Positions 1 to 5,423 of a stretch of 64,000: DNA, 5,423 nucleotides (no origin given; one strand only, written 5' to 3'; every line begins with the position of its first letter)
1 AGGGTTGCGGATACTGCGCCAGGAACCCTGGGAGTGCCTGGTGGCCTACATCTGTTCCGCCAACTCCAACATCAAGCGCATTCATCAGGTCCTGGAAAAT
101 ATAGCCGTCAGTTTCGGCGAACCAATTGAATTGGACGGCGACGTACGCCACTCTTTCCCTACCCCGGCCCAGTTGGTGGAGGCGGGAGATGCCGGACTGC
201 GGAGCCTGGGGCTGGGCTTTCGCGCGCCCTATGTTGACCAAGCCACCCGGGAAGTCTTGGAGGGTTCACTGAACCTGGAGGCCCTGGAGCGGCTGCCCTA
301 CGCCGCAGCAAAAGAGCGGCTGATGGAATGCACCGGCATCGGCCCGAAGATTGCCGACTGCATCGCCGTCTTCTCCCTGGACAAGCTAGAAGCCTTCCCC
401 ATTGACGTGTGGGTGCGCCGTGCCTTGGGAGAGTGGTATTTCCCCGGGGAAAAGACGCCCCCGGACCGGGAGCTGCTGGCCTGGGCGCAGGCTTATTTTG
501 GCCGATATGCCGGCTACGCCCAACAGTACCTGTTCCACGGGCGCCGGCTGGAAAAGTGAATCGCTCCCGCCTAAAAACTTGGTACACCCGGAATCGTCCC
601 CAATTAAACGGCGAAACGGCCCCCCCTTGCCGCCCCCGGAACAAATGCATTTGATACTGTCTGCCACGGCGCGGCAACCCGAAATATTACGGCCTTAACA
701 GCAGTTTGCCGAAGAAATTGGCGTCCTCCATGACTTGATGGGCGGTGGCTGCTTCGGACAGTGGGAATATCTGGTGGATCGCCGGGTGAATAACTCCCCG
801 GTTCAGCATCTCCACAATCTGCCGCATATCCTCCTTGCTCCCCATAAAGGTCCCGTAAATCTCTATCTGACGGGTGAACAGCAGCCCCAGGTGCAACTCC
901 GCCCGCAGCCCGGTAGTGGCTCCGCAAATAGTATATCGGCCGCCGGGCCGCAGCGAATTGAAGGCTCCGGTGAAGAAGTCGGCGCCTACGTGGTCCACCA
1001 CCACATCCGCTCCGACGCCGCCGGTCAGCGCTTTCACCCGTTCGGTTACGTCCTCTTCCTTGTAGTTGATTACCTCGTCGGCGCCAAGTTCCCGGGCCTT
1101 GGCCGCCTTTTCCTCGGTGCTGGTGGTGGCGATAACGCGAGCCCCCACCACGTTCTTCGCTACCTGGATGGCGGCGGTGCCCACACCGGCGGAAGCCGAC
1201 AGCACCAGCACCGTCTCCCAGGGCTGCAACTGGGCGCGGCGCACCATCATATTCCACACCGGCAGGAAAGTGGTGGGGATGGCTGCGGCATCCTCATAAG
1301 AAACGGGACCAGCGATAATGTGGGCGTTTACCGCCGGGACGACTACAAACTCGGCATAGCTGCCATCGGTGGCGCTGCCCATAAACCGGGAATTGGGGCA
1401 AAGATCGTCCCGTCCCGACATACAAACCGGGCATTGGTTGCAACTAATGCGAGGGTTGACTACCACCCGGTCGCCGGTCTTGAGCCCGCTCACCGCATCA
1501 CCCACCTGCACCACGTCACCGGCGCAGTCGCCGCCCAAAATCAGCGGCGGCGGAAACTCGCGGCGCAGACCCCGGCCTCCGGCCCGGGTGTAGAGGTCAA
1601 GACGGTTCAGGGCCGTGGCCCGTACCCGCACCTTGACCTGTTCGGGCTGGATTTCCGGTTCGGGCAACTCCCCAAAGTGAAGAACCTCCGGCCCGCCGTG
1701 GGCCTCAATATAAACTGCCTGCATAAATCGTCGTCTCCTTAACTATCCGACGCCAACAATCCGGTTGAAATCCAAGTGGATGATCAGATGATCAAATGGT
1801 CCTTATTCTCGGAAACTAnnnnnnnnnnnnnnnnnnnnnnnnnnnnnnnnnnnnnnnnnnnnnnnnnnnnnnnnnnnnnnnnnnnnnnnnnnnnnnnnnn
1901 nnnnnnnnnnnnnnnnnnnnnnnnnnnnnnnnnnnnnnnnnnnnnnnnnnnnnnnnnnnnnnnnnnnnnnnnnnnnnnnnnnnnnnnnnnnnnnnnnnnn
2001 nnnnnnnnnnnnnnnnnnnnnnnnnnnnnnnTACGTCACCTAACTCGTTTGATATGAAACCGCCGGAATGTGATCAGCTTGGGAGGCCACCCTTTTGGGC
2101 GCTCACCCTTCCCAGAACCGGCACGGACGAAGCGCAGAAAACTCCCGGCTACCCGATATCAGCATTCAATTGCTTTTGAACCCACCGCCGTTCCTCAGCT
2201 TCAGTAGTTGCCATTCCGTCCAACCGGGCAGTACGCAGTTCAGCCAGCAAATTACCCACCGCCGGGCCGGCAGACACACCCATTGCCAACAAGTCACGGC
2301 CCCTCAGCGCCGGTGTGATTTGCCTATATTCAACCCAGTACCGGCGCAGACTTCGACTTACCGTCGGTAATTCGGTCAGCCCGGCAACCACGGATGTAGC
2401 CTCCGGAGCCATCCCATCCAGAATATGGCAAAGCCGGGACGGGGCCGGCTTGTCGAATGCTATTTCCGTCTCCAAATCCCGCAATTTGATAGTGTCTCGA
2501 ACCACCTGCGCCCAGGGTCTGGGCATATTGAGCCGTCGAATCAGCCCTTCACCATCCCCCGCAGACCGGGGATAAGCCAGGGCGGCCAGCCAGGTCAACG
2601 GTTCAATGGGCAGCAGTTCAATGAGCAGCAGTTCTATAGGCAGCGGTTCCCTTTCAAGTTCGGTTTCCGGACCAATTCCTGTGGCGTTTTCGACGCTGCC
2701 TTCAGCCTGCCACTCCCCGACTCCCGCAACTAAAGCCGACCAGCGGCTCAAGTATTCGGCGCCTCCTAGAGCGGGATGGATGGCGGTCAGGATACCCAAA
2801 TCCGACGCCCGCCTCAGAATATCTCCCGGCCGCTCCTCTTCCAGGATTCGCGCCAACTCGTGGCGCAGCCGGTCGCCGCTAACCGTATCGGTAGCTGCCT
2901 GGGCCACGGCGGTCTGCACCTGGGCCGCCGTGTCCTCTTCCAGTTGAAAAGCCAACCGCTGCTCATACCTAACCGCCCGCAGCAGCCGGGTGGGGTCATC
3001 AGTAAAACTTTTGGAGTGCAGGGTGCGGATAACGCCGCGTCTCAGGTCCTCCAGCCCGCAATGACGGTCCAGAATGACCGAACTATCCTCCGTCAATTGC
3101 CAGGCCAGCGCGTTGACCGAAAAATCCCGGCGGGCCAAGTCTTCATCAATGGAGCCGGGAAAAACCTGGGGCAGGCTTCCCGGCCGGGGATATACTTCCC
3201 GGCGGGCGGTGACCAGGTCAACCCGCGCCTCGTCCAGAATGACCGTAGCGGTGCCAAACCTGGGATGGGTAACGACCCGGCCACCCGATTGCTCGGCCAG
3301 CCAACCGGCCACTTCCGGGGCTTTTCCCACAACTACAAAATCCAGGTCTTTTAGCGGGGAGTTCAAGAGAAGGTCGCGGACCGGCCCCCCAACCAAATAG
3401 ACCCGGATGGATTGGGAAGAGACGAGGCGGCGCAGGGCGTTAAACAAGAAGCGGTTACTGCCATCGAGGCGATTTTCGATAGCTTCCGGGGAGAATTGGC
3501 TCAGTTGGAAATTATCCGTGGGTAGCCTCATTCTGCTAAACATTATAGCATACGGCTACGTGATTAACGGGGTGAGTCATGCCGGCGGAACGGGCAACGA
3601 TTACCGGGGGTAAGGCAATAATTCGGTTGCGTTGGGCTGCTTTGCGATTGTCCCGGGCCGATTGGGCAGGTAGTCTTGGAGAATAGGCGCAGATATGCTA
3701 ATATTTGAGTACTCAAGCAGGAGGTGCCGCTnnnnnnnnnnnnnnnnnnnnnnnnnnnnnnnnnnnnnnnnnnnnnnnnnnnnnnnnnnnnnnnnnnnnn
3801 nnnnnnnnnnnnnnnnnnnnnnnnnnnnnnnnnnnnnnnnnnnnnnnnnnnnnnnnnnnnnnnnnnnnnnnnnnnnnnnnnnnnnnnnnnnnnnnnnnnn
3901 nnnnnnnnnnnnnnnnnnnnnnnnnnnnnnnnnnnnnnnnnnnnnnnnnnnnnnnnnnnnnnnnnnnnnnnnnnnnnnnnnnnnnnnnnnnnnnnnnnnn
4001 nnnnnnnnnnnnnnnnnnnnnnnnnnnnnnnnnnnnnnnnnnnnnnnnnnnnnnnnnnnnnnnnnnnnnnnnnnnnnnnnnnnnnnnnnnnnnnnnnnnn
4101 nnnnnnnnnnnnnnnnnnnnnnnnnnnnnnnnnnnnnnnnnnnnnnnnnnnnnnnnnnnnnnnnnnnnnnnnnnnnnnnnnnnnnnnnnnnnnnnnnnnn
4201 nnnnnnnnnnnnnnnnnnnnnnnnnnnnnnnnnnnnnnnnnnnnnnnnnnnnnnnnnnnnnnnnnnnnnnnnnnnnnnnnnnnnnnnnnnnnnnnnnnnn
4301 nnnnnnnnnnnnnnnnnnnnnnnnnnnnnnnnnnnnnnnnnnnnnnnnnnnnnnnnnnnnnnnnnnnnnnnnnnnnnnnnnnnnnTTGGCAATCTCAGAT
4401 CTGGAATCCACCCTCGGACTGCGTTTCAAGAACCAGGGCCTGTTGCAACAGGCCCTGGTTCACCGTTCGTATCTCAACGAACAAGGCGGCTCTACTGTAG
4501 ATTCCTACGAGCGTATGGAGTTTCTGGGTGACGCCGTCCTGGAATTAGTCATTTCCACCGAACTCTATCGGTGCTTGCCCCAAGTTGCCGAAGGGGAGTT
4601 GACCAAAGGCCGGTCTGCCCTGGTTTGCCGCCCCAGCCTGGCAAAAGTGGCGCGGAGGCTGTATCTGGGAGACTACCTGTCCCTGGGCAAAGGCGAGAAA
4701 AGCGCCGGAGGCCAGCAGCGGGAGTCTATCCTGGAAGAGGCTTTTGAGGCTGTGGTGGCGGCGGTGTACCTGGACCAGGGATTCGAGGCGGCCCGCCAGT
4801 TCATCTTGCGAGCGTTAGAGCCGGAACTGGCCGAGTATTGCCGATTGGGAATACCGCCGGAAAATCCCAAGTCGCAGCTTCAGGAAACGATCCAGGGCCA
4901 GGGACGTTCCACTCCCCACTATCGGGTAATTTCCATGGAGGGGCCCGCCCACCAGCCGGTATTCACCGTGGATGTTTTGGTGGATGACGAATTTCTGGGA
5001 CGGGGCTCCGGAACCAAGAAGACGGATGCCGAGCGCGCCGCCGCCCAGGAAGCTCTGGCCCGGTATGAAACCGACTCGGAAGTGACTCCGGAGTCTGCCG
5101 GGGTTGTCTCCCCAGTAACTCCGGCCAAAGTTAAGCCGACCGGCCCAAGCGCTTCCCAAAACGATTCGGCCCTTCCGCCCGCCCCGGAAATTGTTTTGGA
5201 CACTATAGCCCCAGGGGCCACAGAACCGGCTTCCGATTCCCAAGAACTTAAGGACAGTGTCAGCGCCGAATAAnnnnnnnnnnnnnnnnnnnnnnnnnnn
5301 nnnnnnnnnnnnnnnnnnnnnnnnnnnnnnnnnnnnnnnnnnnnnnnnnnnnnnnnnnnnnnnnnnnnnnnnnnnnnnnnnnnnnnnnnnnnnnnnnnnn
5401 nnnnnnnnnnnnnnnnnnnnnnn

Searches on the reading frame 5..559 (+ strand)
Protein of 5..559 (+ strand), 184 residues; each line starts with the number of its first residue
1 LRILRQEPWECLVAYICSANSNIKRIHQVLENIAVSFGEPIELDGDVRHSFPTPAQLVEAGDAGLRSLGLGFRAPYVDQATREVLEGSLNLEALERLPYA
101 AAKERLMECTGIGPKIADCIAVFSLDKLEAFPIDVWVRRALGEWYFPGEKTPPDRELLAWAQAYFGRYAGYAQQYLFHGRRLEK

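Call 75: search_protein_families(library=pfam, proteins=[window:5-559:+], max_evalue=0.00001)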
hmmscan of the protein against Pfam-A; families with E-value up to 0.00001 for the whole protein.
window:5-559:+ (184 aa): 1 family
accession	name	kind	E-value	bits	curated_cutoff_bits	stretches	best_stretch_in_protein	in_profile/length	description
PF00730.31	HhH-GPD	-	3.2e-10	40.8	26.2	1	13-156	1-99/108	HhH-GPD superfamily base excision DNA repair protein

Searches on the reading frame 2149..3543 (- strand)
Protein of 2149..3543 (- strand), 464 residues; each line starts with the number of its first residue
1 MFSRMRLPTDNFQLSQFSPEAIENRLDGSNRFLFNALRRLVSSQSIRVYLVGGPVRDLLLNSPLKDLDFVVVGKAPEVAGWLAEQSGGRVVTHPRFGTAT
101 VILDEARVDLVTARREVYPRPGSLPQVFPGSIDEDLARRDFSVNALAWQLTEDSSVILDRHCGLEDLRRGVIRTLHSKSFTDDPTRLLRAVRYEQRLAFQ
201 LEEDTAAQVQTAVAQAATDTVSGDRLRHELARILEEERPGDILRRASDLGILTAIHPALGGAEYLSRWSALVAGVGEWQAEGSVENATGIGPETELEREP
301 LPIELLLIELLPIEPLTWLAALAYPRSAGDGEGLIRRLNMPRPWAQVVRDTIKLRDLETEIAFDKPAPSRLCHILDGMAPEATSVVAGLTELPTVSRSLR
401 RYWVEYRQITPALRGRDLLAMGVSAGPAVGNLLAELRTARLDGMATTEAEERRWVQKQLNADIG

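Call 45: search_protein_families(library=ncbifam, proteins=[window:2149-3543:-], max_evalue=0.001)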
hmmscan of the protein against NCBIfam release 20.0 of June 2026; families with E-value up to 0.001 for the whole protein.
window:2149-3543:- (464 aa): 10 families
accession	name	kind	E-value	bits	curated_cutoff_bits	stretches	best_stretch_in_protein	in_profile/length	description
NF041569.1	A-tRNAntase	equivalog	6.2e-57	193.5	1440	2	42-259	476-695/880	A-adding tRNA nucleotidyltransferase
TIGR02692.1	tRNA_CCA_actino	equivalog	1.9e-39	135.6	438.8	1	34-260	16-244/466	CCA tRNA nucleotidyltransferase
NF009814.0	PRK13299.1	equivalog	6e-30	104.6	290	1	44-238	19-208/396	CCA tRNA nucleotidyltransferase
TIGR01942.1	pcnB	subfamily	4.9e-29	101.4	305.65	1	38-259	23-241/425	polynucleotide adenylyltransferase PcnB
NF008137.0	PRK10885.1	equivalog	2.4e-26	92.5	451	1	47-258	2-209/409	multifunctional CCA addition/repair protein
NF009813.0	PRK13298.1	equivalog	4.1e-20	72.1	606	2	132-239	84-190/417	tRNA CCA-pyrophosphorylase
NF009812.0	PRK13297.1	equivalog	4.4e-19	68.8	624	1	44-261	10-221/364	tRNA CCA-pyrophosphorylase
NF008634.1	PRK11623.1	equivalog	1.1e-16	60.5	702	1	130-212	156-238/469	polynucleotide adenylyltransferase PcnB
NF009811.0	PRK13296.1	equivalog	1.5e-12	47.1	469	1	47-236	2-187/360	CCA tRNA nucleotidyltransferase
TIGR01693.1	UTase_glnD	equivalog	0.00075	17.8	519.4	0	169-258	321-411/850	[protein-PII] uridylyltransferase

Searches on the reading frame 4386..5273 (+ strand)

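Call 75: search_protein_families(library=pfam, proteins=[window:4386-5273:+], max_evalue=0.00001)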
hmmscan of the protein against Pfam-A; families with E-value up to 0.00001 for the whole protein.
window:4386-5273:+ (295 aa): 3 families
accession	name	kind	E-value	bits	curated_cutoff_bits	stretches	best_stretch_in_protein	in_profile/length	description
PF14622.11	Ribonucleas_3_3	-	1.6e-39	135.5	35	1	16-144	1-124/128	Ribonuclease-III-like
PF00636.31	Ribonuclease_3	-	8.3e-24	84.8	27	1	42-132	1-102/102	Ribonuclease III domain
PF00035.32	dsrm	-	2.9e-16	60.2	23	1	161-225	1-64/66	Double-stranded RNA binding motif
